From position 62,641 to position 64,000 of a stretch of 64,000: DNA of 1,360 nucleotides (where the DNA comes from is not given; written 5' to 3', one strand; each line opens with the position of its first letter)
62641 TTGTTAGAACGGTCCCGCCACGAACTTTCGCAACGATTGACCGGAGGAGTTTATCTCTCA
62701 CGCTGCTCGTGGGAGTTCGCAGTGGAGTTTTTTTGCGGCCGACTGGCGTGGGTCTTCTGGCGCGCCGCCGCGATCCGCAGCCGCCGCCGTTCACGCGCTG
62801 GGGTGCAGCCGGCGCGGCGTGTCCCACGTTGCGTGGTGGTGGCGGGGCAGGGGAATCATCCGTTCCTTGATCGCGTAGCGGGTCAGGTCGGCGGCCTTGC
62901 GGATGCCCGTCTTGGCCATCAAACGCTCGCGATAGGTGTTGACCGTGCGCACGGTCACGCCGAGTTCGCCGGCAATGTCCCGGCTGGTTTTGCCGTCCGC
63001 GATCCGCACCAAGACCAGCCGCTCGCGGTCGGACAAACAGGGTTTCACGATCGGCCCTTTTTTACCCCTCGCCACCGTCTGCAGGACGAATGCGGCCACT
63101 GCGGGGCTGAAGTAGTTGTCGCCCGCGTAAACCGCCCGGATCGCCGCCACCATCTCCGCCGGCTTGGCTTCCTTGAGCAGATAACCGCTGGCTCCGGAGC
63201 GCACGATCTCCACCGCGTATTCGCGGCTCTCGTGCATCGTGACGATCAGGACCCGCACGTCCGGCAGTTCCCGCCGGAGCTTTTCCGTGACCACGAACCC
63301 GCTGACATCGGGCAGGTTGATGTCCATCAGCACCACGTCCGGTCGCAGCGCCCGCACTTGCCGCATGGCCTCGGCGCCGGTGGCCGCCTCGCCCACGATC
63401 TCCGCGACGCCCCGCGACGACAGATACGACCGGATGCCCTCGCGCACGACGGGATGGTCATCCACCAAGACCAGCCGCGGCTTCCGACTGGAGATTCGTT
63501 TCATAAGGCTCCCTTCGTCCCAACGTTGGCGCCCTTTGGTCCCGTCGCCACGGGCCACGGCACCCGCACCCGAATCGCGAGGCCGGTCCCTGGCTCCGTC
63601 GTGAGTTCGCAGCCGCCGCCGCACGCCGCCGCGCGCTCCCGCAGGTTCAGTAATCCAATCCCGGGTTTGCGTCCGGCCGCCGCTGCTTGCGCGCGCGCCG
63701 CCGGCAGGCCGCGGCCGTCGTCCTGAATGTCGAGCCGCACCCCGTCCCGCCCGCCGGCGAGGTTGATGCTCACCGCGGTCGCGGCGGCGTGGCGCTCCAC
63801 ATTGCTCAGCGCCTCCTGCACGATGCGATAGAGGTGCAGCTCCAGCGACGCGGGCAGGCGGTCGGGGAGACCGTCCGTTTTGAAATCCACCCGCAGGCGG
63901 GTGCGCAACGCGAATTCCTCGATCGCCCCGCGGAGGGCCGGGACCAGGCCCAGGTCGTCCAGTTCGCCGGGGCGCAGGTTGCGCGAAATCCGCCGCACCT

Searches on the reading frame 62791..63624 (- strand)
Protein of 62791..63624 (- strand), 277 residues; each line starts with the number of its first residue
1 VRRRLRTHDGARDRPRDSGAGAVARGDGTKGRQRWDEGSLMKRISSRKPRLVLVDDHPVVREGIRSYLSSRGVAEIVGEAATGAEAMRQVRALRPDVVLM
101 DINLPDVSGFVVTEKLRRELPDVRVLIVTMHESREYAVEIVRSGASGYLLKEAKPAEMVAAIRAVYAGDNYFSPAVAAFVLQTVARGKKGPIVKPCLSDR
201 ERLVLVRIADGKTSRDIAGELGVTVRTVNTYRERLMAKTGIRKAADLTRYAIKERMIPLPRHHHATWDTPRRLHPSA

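Call 6: search_protein_families(library=pfam, proteins=[window:62791-63624:-], max_evalue=0.001)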
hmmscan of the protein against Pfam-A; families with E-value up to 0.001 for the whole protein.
window:62791-63624:- (277 aa): 4 families
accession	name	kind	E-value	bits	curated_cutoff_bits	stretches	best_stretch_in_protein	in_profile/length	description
PF00072.30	Response_reg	-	1.9e-29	102.5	30.2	1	52-163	2-111/111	Response regulator receiver domain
PF00196.25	GerE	-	6.3e-14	51.8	23.5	1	197-251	3-57/57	Bacterial regulatory proteins, luxR family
PF08281.18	Sigma70_r4_2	-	6.2e-06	26.2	25.7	1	197-237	11-52/54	Sigma-70, region 4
PF13384.12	HTH_23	-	4.5e-05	23.6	24.6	1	198-240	3-45/50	Homeodomain-like domain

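Call 44: search_protein_families(library=ncbifam, proteins=[window:62791-63504:-], max_evalue=0.00001)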
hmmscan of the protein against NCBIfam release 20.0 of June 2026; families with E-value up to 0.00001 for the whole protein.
window:62791-63504:- (237 aa): 84 families (the best 25 are shown)
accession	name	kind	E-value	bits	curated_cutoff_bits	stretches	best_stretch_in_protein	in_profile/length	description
NF052445.1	RespRegMctR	equivalog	1.3e-58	197.8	300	1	10-216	3-204/205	two-component system response regulator MctR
NF007018.1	PRK09483.1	equivalog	3.2e-48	164.2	280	1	11-217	4-209/217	UvrY/SirA/GacA family response regulator transcription factor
NF011896.0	PRK15369.1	equivalog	8.5e-42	143.1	242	1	10-215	5-208/211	two component system response regulator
NF047785.1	respo_reg_MadR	equivalog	9.2e-40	136.2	300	1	10-215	2-207/209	MadR family response regulator transcription factor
NF007935.0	PRK10651.1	equivalog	4.5e-38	130.6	250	1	8-214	6-213/216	two-component system response regulator NarL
NF007708.0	PRK10403.1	equivalog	3.1e-32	111.8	343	1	10-206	8-203/215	nitrate/nitrite response regulator protein NarP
NF007419.0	PRK09958.1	equivalog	6.8e-32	110.7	251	1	12-215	4-202/204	acid-sensing system DNA-binding response regulator EvgA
NF007685.0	PRK10360.1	equivalog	1e-26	94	258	1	11-210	4-191/196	response regulator transcription factor UhpA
NF007403.0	PRK09935.1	equivalog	1.1e-22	80.7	271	1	11-213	6-206/210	fimbria biosynthesis transcriptional regulator FimZ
NF006900.1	PRK09390.1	equivalog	7e-22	78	255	1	7-215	3-201/203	response regulator FixJ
NF041946.1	LuxO_transreg_Vib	equivalog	1.4e-18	67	800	1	14-114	2-100/463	quorum-sensing sigma-54 dependent transcriptional regulator LuxO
NF008677.0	PRK11697.1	equivalog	6.3e-18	65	246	1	11-127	4-117/238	two-component system response regulator BtsR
NF040749.1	tetrathio_RR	equivalog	6.5e-18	65.1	290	1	12-208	3-185/191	tetrathionate respiration response regulator TtrR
NF008098.0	PRK10840.1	equivalog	1.7e-17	63.6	235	1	11-210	6-204/216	response regulator transcription factor RcsB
NF041367.1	CheY_Halo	equivalog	2.1e-16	60.3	200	1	12-124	2-112/114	chemotaxis protein CheY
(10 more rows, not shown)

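Call 81: find_homologous_proteins(query=window:62791-63504:-, max_evalue=1e-30)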
Query window:62791-63504:- (237 aa): 2538 proteins with E <= 1e-30 among 8000 candidates; the best 120 are listed.
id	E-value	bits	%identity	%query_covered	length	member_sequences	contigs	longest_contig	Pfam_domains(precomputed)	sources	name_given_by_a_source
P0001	5.2e-135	466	94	100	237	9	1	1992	PF13384.13,PF00196.26,PF08281.19,PF00072.31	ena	-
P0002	5.7e-125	433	88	98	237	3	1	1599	PF13384.13,PF00196.26,PF08281.19,PF00072.31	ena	-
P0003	4.1e-119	414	83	100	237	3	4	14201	PF00196.26,PF08281.19,PF00072.31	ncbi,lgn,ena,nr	ncbi:DNA-binding response regulator [Verrucomicrobiota bacterium]|nr:DNA-binding response regulator 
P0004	6.1e-90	319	73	93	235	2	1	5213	PF00196.26,PF08281.19,PF00072.31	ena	-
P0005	3.1e-81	290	67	100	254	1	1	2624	PF00072.31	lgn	-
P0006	5.2e-78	280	63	92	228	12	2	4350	PF13384.13,PF00196.26,PF08281.19,PF00072.31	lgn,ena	-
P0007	1.1e-77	279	63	90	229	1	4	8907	PF13384.13,PF00196.26,PF08281.19,PF00072.31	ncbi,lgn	-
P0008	7.5e-73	263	60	92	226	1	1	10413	PF00196.26,PF08281.19,PF00072.31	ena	-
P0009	1.2e-66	243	55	93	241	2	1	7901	PF13384.13,PF00196.26,PF08281.19,PF00072.31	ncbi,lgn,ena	-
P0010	5.5e-59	218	51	90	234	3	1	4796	PF00196.26,PF08281.19,PF00072.31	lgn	-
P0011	1.3e-58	217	49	89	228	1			PF00196.26,PF08281.19,PF00072.31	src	-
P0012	1.8e-58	216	52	90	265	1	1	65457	PF00196.26,PF08281.19,PF00072.31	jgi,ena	-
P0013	2.0e-58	216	50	92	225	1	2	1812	PF00196.26,PF08281.19,PF00072.31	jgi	jgi:two-component system, NarL family, nitrate/nitrite response regulator NarL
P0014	2.2e-58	216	50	89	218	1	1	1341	PF13384.13,PF00196.26,PF04545.23,PF08281.19,PF00072.31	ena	-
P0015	1.2e-57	213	52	91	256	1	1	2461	PF00196.26,PF08281.19,PF00072.31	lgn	-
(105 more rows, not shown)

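Call 82: find_encoding_contigs(protein=P0003, flank=10000, max_places=3)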
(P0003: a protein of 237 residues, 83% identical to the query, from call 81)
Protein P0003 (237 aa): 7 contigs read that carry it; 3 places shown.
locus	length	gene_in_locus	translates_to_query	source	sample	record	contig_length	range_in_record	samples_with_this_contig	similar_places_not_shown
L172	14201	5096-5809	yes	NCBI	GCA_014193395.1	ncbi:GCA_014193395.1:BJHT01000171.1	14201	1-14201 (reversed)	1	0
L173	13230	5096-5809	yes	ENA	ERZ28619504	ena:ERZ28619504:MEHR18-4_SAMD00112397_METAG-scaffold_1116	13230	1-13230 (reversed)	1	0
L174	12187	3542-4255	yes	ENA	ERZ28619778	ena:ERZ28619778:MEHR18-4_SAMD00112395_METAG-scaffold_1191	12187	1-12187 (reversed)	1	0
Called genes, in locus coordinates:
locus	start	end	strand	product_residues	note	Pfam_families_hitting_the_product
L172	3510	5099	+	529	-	PF00072:Response_reg, PF00989:PAS (weak), PF08448:PAS_4 (faint), PF13188:PAS_8 (weak), PF13426:PAS_9 (weak), PF08447:PAS_3, PF07730:HisKA_3, PF02518:HATPase_c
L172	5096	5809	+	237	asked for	PF00072:Response_reg, PF00196:GerE, PF08281:Sigma70_r4_2 (weak)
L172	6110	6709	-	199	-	-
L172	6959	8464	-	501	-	PF00501:AMP-binding, PF13193:AMP-binding_C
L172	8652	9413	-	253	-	PF03818:MadM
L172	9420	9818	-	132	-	PF03817:MadL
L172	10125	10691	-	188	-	-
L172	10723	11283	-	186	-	PF14066:DUF4256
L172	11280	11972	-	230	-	-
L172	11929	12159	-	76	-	-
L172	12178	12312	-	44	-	-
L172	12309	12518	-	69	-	-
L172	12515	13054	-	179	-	-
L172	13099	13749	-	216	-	PF01964:ThiC_Rad_SAM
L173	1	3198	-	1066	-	?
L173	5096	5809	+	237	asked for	PF00072:Response_reg, PF00196:GerE, PF08281:Sigma70_r4_2 (weak)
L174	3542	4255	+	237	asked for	PF00072:Response_reg, PF00196:GerE, PF08281:Sigma70_r4_2 (weak)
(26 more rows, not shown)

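Call 83: find_encoding_contigs(protein=P0008, flank=10000, max_places=2)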
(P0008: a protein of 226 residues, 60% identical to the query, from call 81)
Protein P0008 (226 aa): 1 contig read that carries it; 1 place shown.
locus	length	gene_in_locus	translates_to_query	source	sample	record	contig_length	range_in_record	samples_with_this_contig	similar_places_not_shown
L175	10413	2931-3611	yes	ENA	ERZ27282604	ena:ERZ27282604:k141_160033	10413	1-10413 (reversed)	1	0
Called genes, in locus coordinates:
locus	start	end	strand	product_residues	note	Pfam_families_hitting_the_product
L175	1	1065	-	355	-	?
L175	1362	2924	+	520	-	PF00072:Response_reg, PF00989:PAS, PF13188:PAS_8 (faint), PF13426:PAS_9, PF08447:PAS_3, PF07730:HisKA_3, PF02518:HATPase_c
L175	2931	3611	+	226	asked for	PF00072:Response_reg, PF00196:GerE, PF08281:Sigma70_r4_2 (faint)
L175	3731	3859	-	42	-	-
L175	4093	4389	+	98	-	PF16697:Yop-YscD_cpl, PF00498:FHA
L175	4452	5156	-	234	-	-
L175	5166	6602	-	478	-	PF07394:DUF1501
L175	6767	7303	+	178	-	-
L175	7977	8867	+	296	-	-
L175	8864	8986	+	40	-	-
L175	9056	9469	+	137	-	PF08308:PEGA (weak)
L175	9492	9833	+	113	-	-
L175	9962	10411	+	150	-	?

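Call 84: find_encoding_contigs(protein=P0007, flank=10000, max_places=2)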
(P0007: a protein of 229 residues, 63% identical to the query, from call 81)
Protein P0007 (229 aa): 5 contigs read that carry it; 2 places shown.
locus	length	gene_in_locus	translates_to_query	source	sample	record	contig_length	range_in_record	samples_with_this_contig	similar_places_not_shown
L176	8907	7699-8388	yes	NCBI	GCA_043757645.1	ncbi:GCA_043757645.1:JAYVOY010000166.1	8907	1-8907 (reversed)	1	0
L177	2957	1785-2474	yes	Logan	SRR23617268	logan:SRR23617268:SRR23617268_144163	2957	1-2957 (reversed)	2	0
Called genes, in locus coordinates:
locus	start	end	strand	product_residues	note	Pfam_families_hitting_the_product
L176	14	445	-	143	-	PF13358:DDE_3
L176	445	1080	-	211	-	-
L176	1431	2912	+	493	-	PF13646:HEAT_2 (faint)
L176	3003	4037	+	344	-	PF13177:DNA_pol3_delta2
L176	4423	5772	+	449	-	PF04932:Wzy_C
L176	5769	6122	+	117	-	-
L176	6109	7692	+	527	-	PF00072:Response_reg, PF13426:PAS_9 (weak), PF08447:PAS_3, PF07730:HisKA_3, PF02518:HATPase_c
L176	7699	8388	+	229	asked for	PF00072:Response_reg, PF00196:GerE, PF08281:Sigma70_r4_2 (weak), PF13384:HTH_23 (faint)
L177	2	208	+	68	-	?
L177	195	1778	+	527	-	PF00072:Response_reg, PF13188:PAS_8 (faint), PF13426:PAS_9 (weak), PF08447:PAS_3, PF07730:HisKA_3, PF02518:HATPase_c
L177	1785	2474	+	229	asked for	PF00072:Response_reg, PF00196:GerE, PF08281:Sigma70_r4_2 (weak), PF13384:HTH_23 (faint)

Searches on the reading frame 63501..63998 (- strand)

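Call 6: search_protein_families(library=pfam, proteins=[window:63501-63998:-], max_evalue=0.001)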
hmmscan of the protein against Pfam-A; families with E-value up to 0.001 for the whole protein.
window:63501-63998:- (165 aa): 2 families
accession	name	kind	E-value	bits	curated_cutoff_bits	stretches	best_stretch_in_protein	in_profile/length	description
PF02518.31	HATPase_c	-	1e-12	48.9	26.4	1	53-148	3-109/111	Histidine kinase-, DNA gyrase B-, and HSP90-like ATPase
PF13581.12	HATPase_c_2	-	0.00022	21.7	27.4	1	55-117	31-103/127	Histidine kinase-like ATPase domain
